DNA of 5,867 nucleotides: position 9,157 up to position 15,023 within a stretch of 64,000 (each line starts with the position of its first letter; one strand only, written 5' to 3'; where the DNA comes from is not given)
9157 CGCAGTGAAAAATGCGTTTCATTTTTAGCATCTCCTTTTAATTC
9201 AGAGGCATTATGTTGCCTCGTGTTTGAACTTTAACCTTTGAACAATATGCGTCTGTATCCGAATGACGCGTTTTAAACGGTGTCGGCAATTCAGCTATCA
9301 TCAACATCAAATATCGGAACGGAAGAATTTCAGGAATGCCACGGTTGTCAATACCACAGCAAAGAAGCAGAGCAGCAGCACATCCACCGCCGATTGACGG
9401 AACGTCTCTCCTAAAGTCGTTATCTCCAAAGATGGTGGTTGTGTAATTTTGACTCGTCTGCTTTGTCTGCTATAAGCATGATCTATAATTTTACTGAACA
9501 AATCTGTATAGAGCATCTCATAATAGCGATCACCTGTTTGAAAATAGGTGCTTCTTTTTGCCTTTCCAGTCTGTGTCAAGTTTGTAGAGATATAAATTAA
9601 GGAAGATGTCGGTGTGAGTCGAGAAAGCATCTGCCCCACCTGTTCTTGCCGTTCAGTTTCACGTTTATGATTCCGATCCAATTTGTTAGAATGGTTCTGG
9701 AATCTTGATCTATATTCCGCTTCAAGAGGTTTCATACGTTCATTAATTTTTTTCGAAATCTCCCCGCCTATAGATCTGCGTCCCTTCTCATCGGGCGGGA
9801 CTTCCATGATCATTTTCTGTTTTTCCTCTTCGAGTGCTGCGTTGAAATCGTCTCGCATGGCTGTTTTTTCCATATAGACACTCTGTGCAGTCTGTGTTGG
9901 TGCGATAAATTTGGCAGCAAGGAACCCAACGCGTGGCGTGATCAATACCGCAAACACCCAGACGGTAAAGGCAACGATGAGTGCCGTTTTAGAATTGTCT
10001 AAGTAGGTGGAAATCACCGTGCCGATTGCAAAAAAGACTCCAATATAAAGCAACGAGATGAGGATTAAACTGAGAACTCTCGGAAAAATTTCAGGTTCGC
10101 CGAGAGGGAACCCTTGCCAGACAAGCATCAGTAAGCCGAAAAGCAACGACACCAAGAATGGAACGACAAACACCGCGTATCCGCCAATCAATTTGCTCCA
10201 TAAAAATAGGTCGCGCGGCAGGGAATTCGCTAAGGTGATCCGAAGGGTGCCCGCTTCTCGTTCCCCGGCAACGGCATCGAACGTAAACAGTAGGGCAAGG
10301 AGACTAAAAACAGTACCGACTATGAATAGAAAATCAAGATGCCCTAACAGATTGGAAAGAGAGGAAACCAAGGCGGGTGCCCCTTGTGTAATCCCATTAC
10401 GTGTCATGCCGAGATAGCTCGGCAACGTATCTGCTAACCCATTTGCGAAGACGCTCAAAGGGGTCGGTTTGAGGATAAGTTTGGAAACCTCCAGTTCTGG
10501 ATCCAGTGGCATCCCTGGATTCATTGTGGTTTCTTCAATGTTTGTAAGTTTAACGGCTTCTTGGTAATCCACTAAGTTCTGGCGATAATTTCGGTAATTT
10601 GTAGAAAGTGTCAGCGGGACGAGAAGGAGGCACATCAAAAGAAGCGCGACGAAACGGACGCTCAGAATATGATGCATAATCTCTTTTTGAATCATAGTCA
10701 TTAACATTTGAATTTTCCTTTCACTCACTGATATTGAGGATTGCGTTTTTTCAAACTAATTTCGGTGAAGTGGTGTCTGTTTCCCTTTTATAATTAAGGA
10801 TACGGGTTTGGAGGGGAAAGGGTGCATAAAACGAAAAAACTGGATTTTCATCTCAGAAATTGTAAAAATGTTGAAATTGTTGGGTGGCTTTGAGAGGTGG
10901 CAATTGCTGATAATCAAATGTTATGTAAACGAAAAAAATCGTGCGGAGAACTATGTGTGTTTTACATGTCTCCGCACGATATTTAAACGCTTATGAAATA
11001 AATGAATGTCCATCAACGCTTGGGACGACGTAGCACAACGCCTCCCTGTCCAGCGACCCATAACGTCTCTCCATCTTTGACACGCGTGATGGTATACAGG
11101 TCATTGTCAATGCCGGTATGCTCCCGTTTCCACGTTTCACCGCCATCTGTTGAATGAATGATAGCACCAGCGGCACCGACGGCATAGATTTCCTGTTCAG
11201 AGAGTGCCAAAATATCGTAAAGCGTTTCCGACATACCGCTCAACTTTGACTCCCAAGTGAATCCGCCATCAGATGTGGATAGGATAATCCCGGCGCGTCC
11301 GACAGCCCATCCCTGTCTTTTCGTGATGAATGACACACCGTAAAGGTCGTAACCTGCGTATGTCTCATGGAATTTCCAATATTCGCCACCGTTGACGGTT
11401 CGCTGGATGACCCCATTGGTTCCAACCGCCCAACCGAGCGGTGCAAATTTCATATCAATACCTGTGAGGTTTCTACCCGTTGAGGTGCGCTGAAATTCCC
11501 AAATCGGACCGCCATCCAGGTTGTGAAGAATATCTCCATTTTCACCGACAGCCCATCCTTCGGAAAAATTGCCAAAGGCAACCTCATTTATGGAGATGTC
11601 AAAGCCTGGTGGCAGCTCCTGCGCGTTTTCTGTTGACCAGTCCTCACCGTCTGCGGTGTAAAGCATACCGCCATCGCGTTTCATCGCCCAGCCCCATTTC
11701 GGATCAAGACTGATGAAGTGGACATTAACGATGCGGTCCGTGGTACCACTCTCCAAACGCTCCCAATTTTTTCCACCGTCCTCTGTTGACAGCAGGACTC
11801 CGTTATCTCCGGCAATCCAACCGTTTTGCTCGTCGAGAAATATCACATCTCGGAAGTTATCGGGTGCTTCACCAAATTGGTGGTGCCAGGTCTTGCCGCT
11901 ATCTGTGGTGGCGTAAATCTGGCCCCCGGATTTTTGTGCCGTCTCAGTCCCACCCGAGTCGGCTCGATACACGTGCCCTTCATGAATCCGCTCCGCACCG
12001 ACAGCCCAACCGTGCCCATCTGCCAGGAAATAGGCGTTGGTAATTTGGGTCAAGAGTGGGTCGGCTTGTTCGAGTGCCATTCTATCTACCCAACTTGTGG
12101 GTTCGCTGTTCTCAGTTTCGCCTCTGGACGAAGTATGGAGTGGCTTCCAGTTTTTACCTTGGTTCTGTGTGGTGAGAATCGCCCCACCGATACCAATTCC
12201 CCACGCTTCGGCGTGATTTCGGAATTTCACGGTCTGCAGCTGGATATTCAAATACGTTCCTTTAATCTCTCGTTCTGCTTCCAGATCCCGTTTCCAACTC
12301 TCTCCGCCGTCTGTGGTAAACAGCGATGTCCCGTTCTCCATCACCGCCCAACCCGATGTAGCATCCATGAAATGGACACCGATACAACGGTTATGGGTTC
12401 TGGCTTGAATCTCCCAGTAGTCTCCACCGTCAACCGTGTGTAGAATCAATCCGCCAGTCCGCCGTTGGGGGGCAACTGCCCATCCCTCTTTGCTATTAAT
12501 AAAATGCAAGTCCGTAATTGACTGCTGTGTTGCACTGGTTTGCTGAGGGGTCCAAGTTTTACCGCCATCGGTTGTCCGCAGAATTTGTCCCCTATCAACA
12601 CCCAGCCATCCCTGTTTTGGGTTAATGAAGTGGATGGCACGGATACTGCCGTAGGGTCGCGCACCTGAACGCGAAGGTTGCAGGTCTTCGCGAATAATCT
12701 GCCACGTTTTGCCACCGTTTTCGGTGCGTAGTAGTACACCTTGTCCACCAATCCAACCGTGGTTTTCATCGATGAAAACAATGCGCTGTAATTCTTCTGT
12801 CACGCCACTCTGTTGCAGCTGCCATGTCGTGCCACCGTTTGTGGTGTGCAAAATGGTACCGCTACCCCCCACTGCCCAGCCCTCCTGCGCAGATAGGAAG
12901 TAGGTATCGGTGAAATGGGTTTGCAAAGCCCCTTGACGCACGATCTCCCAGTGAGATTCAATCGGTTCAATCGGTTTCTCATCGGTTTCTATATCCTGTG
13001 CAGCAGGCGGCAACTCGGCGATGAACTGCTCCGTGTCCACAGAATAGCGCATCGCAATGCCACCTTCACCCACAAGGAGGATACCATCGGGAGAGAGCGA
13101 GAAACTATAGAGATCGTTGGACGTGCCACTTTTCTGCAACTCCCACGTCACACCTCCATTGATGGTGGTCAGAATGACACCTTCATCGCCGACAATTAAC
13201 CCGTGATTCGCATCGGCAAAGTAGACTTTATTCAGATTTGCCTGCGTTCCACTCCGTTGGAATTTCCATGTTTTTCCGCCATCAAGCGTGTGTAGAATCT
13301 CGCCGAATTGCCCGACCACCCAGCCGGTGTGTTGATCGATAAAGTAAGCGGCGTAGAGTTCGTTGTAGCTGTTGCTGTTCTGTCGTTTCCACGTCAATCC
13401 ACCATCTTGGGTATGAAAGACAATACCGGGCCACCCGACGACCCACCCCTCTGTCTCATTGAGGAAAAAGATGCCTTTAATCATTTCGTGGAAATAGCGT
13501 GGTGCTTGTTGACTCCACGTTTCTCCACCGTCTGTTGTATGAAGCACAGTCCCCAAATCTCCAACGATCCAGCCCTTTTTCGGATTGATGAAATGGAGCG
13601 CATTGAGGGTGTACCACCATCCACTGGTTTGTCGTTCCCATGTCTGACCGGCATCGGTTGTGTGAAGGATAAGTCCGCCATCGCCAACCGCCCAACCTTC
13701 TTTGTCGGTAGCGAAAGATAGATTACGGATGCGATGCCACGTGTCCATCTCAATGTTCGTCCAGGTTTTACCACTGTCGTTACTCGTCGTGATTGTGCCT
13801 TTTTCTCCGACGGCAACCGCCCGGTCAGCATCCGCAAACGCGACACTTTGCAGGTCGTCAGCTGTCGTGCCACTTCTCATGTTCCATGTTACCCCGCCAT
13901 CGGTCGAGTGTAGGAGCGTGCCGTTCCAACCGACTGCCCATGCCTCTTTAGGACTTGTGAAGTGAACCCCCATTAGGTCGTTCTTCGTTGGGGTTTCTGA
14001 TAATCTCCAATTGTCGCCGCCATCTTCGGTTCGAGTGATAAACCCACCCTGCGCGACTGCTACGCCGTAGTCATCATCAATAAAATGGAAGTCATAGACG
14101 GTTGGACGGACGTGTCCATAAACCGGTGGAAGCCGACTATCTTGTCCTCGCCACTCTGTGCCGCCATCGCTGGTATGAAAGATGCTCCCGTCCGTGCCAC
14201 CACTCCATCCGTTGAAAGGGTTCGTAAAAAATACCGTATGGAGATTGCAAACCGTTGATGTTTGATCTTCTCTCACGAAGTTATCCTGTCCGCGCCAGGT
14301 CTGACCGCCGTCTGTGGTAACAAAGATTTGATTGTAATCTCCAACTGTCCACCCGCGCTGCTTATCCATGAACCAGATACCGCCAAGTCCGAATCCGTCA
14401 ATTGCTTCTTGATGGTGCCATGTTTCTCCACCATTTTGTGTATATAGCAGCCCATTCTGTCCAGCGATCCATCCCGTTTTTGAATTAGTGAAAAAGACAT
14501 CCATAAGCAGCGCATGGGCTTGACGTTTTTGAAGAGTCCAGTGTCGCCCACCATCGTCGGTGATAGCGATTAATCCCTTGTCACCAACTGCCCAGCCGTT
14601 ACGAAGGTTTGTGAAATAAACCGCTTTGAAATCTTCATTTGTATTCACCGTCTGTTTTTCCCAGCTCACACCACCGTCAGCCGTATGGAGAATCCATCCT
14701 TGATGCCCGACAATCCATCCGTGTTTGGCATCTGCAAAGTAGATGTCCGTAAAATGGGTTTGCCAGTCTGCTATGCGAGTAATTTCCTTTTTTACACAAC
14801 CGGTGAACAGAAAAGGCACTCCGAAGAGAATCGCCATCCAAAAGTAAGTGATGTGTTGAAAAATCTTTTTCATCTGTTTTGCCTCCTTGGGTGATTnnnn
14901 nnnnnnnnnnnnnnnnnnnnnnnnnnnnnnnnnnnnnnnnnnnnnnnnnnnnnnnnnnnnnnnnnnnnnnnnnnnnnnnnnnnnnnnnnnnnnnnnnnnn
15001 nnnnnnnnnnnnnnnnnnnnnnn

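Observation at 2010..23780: ~21 kb paralogue-amplified envelope locus: membrane-tethered sigma factors, giant BNR lipoproteins, orphan ABC-2 permeases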

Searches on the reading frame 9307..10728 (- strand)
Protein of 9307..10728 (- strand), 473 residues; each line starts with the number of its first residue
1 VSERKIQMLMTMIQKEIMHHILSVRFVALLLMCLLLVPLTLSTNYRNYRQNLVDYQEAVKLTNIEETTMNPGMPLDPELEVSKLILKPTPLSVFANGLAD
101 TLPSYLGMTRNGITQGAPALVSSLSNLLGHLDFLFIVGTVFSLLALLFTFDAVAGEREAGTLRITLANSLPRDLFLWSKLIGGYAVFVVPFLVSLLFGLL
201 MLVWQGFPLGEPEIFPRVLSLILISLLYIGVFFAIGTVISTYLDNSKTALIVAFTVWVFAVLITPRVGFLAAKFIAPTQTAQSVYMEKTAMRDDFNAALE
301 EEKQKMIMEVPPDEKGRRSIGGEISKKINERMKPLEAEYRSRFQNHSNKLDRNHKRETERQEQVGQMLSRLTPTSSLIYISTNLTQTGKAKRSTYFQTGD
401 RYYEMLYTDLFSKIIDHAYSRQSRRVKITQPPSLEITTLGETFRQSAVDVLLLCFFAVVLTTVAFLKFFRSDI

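Call 4: search_protein_families(library=pfam, proteins=[window:9307-10728:-], max_evalue=0.01)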
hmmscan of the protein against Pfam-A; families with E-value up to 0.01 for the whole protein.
window:9307-10728:- (473 aa): 3 families
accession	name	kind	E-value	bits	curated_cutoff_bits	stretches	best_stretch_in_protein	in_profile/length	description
PF12679.13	ABC2_membrane_2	-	8.1e-32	111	27.2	1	10-473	1-283/283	ABC-2 family transporter protein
PF12698.13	ABC2_membrane_3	-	5.1e-06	26.3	31.6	1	133-265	164-288/347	ABC-2 family transporter protein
PF12040.14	DUF3526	-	0.0059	17.7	25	0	344-404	54-114/144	Domain of unknown function (DUF3526)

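Call 56: search_protein_families(library=ncbifam, proteins=[window:9307-10728:-], max_evalue=0.001)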
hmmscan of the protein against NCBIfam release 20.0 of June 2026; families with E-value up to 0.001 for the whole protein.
window:9307-10728:- (473 aa): 0 families

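Call 85: search_solved_structures(query=window:9307-10728:-, max_evalue=0.01)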
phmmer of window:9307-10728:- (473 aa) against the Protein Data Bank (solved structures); distinct sequences matched with E-value up to 0.01: 1.
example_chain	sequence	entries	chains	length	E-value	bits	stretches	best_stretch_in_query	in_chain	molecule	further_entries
7o0y_D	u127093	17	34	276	0.0041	19.6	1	139-266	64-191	Probable ABC transporter permease protein NosY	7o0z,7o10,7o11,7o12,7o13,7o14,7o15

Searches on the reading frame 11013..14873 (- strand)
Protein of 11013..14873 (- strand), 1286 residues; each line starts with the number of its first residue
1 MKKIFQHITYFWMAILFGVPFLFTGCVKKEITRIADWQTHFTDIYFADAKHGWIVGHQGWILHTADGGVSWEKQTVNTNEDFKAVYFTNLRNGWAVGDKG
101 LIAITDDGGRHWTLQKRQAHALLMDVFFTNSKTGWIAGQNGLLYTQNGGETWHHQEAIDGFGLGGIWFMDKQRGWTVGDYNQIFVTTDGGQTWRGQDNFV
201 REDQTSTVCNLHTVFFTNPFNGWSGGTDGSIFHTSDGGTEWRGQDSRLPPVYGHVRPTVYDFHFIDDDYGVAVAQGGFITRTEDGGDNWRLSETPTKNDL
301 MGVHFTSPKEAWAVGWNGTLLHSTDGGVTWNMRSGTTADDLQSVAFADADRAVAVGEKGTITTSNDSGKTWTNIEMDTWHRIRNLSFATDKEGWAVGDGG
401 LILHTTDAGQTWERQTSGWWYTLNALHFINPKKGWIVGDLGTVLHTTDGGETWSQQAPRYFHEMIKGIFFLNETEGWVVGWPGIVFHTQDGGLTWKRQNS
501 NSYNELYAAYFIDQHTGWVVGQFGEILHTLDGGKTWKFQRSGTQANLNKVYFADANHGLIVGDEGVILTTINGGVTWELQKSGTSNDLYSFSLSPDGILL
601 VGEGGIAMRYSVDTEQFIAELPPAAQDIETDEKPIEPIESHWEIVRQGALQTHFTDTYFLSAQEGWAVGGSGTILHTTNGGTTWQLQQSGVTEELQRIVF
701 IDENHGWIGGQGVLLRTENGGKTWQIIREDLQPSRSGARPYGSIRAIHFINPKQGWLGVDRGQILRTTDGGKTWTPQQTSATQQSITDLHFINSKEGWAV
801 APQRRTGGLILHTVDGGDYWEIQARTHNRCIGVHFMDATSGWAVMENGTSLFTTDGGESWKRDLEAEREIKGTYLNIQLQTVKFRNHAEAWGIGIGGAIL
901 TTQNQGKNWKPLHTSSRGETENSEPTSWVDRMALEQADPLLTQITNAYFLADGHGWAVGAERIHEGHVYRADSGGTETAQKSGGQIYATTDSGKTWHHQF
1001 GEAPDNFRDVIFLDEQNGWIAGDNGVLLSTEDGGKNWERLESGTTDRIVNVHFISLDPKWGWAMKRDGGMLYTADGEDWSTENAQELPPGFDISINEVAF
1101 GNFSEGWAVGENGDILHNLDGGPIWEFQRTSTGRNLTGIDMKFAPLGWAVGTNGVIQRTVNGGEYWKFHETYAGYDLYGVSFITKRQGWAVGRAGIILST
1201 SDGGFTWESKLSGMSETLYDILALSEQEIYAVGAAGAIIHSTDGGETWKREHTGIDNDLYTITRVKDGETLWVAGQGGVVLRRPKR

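Call 5: search_protein_families(library=pfam, proteins=[window:11013-14873:-], max_evalue=0.01)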
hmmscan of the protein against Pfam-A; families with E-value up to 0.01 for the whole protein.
window:11013-14873:- (1286 aa): 7 families
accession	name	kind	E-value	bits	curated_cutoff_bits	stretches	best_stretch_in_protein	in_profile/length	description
PF14870.12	PSII_BNR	-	8.5e-131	436.1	27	17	425-497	22-96/303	Photosynthesis system II assembly factor YCF48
PF15902.12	Sortilin-Vps10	-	1e-33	117.3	33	4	319-396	2-84/446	Sortilin, neurotensin receptor 3,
PF02012.26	BNR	-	1e-24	82.8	27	0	1240-1250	2-12/12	BNR/Asp-box repeat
PF24316.1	Tli3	-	1.1e-05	26.2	27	0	180-200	83-102/129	T6SS Tli3 immunity protein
PF18975.6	DUF5711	-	0.00036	20.3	26.3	0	832-885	200-253/344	Family of unknown function (DUF5711)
PF19755.4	DUF6242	-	0.0011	19.3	29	0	351-412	154-217/217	Domain of unknown function (DUF6242)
PF08622.16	Svf1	-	0.0017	18.9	25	0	825-861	89-126/163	Svf1-like N-terminal lipocalin domain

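Call 83: search_solved_structures(query=window:11013-14873:-, max_evalue=0.00001)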
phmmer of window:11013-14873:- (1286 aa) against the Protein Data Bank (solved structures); distinct sequences matched with E-value up to 0.00001: 6.
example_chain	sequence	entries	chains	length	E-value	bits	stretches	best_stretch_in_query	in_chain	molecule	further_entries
8am5_S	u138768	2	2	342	1.9e-25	92.1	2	430-542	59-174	Photosystem II assembly lipoprotein Ycf48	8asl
5ojp_A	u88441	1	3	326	4.4e-24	87.6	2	370-455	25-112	Ycf48-like protein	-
2xbg_A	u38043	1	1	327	4.4e-24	87.6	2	370-496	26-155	YCF48-LIKE PROTEIN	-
5ojr_A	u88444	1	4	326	4.8e-24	87.5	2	370-496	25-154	Ycf48-like protein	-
5oj5_A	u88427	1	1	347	7.7e-24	86.8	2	370-496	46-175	Ycf48-like protein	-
5oj3_A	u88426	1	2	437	2e-15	58.9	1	430-549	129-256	Photosystem II stability/assembly factor HCF136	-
